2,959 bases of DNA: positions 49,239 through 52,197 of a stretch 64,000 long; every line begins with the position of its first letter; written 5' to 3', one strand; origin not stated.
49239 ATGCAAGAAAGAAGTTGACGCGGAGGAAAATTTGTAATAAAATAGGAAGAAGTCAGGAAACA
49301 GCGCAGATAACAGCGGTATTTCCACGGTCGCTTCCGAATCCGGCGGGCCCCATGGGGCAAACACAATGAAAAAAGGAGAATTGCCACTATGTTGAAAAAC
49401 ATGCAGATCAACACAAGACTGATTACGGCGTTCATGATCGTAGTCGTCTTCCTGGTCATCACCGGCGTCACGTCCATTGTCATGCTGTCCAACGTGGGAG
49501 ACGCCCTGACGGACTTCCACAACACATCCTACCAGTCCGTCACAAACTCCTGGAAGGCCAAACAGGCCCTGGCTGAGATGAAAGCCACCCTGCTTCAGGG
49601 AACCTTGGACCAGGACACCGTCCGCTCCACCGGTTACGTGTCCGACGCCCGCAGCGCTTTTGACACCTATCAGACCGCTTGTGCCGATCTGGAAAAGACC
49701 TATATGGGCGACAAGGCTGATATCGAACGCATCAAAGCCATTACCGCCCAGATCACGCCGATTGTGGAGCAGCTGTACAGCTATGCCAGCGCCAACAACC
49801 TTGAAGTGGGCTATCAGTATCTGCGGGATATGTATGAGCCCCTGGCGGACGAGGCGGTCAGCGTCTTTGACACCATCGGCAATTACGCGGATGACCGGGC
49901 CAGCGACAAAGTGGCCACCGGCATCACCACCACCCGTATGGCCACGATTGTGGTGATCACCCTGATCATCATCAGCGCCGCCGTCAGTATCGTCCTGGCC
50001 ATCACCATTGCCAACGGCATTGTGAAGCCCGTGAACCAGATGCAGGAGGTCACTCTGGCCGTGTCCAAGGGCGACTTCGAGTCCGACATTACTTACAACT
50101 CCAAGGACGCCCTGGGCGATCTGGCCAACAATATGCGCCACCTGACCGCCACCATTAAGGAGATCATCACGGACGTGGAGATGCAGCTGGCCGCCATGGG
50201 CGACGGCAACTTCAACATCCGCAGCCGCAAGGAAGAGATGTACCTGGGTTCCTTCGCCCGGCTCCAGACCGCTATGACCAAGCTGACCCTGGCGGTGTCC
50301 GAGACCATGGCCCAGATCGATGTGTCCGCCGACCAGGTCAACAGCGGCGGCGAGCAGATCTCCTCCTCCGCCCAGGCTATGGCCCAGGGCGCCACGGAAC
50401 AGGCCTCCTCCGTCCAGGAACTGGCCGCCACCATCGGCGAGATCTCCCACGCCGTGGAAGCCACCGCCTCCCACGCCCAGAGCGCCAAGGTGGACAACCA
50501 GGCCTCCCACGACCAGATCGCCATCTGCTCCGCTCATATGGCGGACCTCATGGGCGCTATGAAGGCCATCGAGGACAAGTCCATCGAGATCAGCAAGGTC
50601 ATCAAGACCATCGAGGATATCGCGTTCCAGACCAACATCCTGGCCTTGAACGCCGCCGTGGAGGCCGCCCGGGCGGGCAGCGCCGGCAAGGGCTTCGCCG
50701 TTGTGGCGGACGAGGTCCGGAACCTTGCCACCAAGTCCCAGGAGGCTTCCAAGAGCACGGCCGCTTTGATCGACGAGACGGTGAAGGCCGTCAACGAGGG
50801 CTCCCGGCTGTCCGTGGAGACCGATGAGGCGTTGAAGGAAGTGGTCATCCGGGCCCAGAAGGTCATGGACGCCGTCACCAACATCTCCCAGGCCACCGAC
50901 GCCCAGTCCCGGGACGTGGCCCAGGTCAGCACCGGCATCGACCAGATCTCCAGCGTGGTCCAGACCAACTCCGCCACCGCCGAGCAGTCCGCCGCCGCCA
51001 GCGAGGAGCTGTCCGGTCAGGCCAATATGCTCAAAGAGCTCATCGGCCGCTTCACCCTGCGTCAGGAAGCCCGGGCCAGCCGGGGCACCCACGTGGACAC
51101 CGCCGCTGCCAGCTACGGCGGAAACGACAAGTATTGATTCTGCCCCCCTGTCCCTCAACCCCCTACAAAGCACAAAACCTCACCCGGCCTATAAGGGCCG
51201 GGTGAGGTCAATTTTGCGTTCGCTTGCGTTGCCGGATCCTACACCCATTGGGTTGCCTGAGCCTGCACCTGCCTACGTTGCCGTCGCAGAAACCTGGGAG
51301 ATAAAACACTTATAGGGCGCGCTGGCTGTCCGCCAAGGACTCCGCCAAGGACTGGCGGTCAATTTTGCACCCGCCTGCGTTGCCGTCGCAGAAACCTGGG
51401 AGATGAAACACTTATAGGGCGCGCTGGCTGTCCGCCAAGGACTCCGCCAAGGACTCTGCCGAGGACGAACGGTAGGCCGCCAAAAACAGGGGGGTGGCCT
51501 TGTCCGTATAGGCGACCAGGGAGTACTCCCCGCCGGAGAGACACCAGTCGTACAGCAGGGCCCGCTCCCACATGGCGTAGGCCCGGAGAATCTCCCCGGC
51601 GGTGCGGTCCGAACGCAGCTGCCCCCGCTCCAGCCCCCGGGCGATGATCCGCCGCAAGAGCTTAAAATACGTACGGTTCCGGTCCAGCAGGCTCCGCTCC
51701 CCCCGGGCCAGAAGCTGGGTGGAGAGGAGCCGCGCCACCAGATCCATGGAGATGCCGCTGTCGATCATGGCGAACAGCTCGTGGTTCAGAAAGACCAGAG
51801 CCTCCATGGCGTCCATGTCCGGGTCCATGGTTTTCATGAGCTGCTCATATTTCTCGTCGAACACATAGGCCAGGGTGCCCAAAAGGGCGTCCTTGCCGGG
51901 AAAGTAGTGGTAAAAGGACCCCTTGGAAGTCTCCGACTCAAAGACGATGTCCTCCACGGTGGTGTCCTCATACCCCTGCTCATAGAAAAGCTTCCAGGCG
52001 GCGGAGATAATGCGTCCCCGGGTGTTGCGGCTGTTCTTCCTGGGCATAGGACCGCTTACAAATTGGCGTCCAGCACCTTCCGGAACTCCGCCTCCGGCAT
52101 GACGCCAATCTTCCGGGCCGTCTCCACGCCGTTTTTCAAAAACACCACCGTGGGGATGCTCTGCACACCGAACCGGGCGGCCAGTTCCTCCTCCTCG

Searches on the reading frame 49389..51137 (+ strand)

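Call 27: search_protein_families(library=pfam, proteins=[window:49389-51137:+], max_evalue=0.01)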
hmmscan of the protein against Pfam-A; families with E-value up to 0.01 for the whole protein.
window:49389-51137:+ (582 aa): 6 families
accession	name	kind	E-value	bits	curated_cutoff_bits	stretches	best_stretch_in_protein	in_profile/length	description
PF00015.26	MCPsignal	-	3.2e-41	141.5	34.6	1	375-523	14-171/172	Methyl-accepting chemotaxis protein (MCP) signalling domain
PF12729.13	4HB_MCP_1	-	1.9e-12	47.6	27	1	4-173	1-172/181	Four helix bundle sensory module for signal transduction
PF00672.30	HAMP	-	4.3e-08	33.8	25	1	207-256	2-51/53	HAMP domain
PF02203.21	TarH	-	1.2e-07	32.3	25.2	1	1-117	1-119/177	Tar ligand binding domain homologue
PF18947.5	HAMP_2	-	0.00085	19.7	24.3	0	210-257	19-66/67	HAMP domain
PF13667.11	ThiC-associated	-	0.0023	18.1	27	1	153-185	40-72/81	ThiC-associated domain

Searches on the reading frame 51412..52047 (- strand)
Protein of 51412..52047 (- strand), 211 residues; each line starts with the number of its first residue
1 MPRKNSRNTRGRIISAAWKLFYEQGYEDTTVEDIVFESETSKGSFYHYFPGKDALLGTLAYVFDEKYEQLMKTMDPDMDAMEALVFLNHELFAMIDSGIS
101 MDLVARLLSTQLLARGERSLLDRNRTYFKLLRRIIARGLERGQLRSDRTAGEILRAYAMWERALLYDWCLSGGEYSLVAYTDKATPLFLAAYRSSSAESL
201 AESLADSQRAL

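Call 27: search_protein_families(library=pfam, proteins=[window:51412-52047:-], max_evalue=0.01)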
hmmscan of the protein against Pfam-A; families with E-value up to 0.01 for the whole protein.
window:51412-52047:- (211 aa): 1 family
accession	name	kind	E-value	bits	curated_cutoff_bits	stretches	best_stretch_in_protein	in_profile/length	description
PF00440.29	TetR_N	-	6.4e-17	61.5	24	1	13-56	1-44/47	Bacterial regulatory proteins, tetR family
